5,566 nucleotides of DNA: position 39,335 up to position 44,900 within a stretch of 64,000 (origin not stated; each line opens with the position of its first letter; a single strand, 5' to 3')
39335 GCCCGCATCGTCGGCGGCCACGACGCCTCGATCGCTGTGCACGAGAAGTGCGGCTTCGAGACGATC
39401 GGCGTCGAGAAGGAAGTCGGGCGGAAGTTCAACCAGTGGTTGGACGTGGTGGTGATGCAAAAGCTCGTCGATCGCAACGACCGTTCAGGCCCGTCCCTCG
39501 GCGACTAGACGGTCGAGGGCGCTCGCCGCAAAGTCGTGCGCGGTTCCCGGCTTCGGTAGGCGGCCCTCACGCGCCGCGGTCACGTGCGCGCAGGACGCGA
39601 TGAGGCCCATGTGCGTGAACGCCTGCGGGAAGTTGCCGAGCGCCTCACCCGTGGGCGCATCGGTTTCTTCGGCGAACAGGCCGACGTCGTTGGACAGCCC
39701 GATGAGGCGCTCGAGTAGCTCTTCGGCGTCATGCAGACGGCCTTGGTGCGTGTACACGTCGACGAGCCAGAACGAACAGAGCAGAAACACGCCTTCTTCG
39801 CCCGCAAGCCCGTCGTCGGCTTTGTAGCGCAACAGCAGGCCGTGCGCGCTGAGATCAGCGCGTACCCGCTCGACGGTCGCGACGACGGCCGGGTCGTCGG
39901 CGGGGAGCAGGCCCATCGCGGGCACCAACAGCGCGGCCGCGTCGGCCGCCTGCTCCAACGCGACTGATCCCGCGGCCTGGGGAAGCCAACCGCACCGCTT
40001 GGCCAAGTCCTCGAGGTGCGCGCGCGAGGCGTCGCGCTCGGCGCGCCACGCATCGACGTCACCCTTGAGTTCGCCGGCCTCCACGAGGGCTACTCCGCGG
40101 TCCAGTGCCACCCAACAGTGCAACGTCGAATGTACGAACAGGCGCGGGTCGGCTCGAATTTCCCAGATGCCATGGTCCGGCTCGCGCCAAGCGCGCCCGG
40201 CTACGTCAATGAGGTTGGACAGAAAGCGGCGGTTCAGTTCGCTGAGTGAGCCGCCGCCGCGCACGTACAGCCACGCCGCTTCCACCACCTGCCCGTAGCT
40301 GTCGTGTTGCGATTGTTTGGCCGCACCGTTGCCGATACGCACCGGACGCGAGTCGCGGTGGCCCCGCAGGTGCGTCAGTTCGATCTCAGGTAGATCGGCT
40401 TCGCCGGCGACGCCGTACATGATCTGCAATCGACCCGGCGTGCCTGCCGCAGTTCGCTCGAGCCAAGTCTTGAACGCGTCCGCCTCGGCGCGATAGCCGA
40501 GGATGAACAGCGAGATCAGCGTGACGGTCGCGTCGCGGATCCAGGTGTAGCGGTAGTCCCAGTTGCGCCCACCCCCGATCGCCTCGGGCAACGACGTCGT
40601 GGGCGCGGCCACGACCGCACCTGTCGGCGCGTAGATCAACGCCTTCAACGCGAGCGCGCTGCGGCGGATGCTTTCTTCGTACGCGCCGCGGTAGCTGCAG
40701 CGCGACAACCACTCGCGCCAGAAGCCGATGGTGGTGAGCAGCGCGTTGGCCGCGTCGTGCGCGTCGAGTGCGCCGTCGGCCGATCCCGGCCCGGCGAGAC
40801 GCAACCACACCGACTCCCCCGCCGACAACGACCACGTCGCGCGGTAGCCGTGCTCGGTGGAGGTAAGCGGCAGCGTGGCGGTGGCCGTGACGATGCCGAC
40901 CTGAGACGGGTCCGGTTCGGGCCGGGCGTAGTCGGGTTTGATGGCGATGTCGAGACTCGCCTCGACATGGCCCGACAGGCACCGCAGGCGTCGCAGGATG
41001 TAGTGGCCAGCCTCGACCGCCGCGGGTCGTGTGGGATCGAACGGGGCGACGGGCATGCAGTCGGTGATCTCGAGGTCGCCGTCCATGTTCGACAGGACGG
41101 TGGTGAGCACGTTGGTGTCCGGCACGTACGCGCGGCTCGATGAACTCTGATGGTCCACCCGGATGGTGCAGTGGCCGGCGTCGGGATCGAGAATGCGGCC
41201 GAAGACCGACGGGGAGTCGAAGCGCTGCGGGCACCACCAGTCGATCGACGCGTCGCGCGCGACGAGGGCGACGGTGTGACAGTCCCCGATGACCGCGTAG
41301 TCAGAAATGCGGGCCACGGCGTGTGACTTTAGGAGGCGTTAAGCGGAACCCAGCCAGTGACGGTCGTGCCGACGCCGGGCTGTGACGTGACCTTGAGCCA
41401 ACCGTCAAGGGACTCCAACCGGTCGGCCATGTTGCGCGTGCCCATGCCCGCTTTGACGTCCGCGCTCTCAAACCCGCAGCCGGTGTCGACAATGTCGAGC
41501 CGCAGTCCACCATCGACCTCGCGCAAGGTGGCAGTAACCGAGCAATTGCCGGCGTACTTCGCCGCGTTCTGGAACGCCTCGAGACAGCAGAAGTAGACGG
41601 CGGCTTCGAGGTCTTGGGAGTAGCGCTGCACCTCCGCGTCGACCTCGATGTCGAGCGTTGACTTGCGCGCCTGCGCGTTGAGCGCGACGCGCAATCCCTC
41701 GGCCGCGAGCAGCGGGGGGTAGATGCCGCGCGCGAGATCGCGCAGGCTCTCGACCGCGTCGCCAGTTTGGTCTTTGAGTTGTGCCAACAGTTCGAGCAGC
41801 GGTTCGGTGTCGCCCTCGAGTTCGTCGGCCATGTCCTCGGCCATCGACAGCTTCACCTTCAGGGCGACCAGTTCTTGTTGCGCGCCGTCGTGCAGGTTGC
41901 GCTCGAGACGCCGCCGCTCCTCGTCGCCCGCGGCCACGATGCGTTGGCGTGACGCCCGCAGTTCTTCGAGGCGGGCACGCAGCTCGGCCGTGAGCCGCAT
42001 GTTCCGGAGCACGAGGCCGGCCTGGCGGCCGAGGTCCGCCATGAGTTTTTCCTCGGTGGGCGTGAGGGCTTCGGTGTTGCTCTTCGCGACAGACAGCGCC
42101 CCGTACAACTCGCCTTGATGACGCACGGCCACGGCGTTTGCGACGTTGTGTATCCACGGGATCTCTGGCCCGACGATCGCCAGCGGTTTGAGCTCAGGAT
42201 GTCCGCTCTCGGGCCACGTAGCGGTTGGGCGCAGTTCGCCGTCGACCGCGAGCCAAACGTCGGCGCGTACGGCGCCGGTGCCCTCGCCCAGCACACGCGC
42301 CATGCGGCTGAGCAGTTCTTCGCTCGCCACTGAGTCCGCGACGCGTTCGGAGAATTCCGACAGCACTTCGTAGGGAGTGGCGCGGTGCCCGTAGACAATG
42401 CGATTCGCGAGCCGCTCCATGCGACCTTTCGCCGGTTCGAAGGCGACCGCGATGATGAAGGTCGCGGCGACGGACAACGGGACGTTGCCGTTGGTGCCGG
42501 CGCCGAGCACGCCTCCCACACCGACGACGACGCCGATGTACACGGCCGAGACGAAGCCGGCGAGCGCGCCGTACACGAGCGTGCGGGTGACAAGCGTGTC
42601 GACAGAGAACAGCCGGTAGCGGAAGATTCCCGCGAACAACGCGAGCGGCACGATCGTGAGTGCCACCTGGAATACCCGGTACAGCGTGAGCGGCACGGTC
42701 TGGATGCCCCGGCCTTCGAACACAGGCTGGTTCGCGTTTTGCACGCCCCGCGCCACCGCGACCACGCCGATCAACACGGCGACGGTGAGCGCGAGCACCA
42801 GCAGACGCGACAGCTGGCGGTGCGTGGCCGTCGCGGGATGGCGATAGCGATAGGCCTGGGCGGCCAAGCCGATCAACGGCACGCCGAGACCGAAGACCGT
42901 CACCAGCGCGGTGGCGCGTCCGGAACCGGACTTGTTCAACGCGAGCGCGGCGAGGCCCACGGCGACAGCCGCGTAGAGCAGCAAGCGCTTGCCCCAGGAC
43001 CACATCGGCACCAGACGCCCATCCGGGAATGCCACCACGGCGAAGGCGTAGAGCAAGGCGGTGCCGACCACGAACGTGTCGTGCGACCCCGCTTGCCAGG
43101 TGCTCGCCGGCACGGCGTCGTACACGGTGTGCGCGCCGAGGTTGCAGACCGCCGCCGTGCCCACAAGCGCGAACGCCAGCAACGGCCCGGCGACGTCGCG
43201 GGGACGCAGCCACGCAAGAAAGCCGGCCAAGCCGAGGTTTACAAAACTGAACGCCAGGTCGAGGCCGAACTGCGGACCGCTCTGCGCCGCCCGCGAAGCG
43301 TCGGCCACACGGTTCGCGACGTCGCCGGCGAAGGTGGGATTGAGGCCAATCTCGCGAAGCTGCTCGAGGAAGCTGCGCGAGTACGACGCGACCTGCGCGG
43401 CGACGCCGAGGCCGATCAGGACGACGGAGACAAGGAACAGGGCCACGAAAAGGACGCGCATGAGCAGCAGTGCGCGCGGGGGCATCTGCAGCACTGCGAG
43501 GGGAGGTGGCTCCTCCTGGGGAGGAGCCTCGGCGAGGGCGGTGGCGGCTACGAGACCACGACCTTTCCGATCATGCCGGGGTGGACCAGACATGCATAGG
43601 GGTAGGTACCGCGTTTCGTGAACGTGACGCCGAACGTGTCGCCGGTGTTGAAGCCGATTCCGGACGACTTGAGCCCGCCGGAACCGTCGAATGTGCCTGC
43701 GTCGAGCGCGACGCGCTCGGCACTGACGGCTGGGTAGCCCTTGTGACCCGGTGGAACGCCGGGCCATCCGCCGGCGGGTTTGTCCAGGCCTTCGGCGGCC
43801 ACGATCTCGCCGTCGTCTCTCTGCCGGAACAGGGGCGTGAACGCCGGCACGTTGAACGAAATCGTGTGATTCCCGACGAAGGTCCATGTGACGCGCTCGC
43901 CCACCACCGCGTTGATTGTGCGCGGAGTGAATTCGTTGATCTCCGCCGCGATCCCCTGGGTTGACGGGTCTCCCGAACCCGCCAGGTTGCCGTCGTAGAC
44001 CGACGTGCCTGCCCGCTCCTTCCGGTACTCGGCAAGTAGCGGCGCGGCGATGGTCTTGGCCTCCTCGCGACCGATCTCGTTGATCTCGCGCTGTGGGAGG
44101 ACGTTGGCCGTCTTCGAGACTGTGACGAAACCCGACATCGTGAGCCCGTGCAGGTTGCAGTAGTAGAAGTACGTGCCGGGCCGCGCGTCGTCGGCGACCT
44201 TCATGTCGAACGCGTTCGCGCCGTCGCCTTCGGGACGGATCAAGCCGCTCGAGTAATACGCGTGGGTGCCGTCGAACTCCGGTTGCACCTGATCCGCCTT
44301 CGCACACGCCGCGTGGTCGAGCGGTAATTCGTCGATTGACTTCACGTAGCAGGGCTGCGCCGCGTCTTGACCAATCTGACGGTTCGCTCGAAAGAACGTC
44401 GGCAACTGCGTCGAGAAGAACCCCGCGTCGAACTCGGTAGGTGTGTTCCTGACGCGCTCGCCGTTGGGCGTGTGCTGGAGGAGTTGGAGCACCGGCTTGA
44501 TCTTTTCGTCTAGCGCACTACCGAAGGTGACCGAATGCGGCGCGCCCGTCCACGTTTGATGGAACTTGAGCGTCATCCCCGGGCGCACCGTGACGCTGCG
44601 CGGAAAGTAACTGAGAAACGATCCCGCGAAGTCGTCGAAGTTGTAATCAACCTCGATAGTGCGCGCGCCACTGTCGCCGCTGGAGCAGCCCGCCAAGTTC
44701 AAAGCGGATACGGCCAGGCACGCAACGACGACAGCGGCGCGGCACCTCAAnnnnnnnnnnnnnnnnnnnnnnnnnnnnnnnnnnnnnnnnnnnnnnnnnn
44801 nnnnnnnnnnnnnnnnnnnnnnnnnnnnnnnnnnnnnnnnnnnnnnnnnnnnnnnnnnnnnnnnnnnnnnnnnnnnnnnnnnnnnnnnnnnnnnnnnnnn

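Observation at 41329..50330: Candidate undescribed system: cAMP-linked, two-component-controlled extracytoplasmic copper-protein redox module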

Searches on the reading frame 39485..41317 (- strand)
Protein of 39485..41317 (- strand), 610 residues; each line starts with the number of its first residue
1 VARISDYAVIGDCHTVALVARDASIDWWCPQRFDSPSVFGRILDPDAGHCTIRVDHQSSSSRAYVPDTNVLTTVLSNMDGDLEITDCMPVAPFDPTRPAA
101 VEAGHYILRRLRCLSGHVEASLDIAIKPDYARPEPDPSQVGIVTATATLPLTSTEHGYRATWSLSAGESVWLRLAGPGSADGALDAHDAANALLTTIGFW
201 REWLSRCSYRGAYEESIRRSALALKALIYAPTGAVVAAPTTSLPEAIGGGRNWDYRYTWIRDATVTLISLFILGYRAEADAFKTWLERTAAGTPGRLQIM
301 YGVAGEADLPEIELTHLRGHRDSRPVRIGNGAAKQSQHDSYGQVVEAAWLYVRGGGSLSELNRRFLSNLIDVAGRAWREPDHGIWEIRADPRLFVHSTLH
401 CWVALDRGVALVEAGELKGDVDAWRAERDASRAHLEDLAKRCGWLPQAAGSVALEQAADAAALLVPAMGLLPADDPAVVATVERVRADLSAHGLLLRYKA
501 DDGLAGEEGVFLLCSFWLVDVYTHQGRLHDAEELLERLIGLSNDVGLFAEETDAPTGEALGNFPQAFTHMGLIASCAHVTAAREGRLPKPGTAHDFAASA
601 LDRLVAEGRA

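Call 4: search_protein_families(library=pfam, proteins=[window:39485-41317:-], max_evalue=0.01)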
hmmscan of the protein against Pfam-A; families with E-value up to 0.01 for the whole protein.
window:39485-41317:- (610 aa): 2 families
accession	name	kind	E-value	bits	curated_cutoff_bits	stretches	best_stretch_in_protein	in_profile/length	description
PF00723.27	Glyco_hydro_15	-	2.1e-65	221.7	22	1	213-574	3-424/427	Glycosyl hydrolases family 15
PF19291.4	TREH_N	-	2.4e-10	40.5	23.1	1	3-132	14-130/211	Trehalase-like, N-terminal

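Call 5: search_protein_families(library=ncbifam, proteins=[window:39485-41317:-], max_evalue=0.01)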
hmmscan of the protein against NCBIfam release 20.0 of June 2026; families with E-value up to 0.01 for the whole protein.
window:39485-41317:- (610 aa): 3 families
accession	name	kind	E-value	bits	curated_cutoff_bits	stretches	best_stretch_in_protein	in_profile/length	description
NF041084.1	trehalase_H1_Arch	equivalog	5.6e-99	332.3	820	1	7-576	2-567/570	alpha,alpha-trehalase TreH1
NF041085.1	trehalase_H2_Arch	equivalog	1.8e-79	267.7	1000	2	191-577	188-574/579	alpha,alpha-trehalase TreH2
TIGR01577.1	oligosac_amyl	hypoth_equivalog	9e-09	34.5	820.7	1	217-533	258-554/616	oligosaccharide amylase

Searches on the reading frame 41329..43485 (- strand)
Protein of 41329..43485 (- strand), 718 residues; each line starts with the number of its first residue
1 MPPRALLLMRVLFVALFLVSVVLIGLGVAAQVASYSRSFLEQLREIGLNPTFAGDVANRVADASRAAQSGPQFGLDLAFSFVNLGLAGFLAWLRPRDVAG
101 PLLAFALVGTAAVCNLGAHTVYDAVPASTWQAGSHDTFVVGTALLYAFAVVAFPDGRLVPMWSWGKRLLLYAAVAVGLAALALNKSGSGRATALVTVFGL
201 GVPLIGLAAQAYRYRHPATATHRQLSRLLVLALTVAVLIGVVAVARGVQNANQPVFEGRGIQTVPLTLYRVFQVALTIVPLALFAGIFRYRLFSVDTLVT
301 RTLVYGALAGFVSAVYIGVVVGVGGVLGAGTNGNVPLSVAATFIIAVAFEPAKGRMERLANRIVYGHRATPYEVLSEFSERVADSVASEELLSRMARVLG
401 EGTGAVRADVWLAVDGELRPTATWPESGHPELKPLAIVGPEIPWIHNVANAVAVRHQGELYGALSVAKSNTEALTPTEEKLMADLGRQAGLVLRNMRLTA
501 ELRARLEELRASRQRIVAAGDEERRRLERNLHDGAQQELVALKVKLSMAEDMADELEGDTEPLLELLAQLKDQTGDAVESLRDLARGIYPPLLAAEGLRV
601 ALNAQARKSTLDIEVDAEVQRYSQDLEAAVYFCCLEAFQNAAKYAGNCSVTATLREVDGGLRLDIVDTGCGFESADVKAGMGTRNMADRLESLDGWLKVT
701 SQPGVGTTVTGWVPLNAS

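Call 4: search_protein_families(library=pfam, proteins=[window:41329-43485:-], max_evalue=0.01)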
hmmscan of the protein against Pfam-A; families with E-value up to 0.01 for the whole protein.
window:41329-43485:- (718 aa): 5 families
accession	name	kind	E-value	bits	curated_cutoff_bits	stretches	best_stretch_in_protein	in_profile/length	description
PF07730.19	HisKA_3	-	8e-11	42.8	24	1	523-591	1-66/68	Histidine kinase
PF02518.31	HATPase_c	-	1.4e-08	35.6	26.4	1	630-716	6-110/111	Histidine kinase-, DNA gyrase B-, and HSP90-like ATPase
PF01590.32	GAF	-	0.00074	20.5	22.4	0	389-492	3-132/133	GAF domain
PF13492.12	GAF_3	-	0.0016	19.3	27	0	451-495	85-129/129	GAF domain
PF13185.12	GAF_2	-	0.0035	18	28.6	0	451-493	93-135/136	GAF domain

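Call 5: search_protein_families(library=ncbifam, proteins=[window:41329-43485:-], max_evalue=0.01)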
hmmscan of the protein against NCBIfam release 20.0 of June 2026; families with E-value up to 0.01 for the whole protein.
window:41329-43485:- (718 aa): 7 families
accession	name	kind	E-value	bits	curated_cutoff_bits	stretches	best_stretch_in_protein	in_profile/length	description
NF052443.1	SensHisKinMctS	equivalog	9.8e-28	96.7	700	1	505-717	232-450/457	two-component system sensor histidine kinase MctS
NF052531.1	Strep_LiaS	equivalog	2e-19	70.1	450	1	495-715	107-327/328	envelope stress sensor histidine kinase LiaS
NF008649.0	PRK11644.1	equivalog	5.4e-17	61.7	408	1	494-709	274-492/499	signal transduction histidine-protein kinase/phosphatase UhpB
NF007896.0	PRK10600.1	equivalog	3.8e-13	49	578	1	498-710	369-580/598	nitrate/nitrite two-component system sensor histidine kinase NarX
NF008184.0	PRK10935.1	equivalog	2.2e-11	43.1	553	1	521-710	361-554/565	nitrate/nitrite two-component system sensor histidine kinase NarQ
NF047786.1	his_kin_MadS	equivalog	3.8e-08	32.9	500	1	484-672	186-380/434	MadS family sensor histidine kinase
TIGR02916.1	PEP_his_kin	equivalog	0.0011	17.6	300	1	549-714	510-679/679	XrtA/PEP-CTERM system histidine kinase PrsK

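Call 67: search_protein_families(library=padloc, proteins=[window:41329-43485:-], max_evalue=0.01)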
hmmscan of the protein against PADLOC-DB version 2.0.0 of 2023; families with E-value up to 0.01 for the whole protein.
window:41329-43485:- (718 aa): 0 families

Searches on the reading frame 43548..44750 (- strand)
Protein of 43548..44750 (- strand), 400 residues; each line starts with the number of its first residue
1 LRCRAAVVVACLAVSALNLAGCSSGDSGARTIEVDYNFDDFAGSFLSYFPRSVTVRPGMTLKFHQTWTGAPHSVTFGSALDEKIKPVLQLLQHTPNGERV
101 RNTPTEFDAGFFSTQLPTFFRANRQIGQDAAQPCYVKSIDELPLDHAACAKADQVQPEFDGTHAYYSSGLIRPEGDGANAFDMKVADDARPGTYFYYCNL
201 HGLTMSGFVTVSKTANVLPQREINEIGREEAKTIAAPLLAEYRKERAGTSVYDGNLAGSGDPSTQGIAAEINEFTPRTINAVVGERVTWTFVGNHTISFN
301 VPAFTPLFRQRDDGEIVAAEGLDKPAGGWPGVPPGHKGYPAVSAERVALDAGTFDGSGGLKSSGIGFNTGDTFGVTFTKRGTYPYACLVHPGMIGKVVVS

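Call 4: search_protein_families(library=pfam, proteins=[window:43548-44750:-], max_evalue=0.01)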
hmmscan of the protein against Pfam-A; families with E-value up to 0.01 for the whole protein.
window:43548-44750:- (400 aa): 2 families
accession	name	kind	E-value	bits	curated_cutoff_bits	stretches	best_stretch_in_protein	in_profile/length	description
PF00127.26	Copper-bind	-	3.2e-11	44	21.2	1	368-399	65-98/99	Copper binding proteins, plastocyanin/azurin family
PF13473.12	Cupredoxin_1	-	0.00045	20.7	27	0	372-399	75-104/104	Cupredoxin-like domain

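Call 5: search_protein_families(library=ncbifam, proteins=[window:43548-44750:-], max_evalue=0.01)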
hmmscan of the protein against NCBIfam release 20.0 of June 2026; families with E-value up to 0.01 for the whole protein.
window:43548-44750:- (400 aa): 3 families
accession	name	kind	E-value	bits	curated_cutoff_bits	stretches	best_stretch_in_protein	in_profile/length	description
TIGR02656.1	cyanin_plasto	equivalog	2.2e-12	47.3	87.85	1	366-399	63-98/99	plastocyanin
TIGR03102.1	halo_cynanin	subfamily_domain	1.3e-07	31.7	93.8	1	356-399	69-114/115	halocyanin domain-containing protein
TIGR02657.1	amicyanin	equivalog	1.5e-07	31.7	110.2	1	368-399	51-82/83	amicyanin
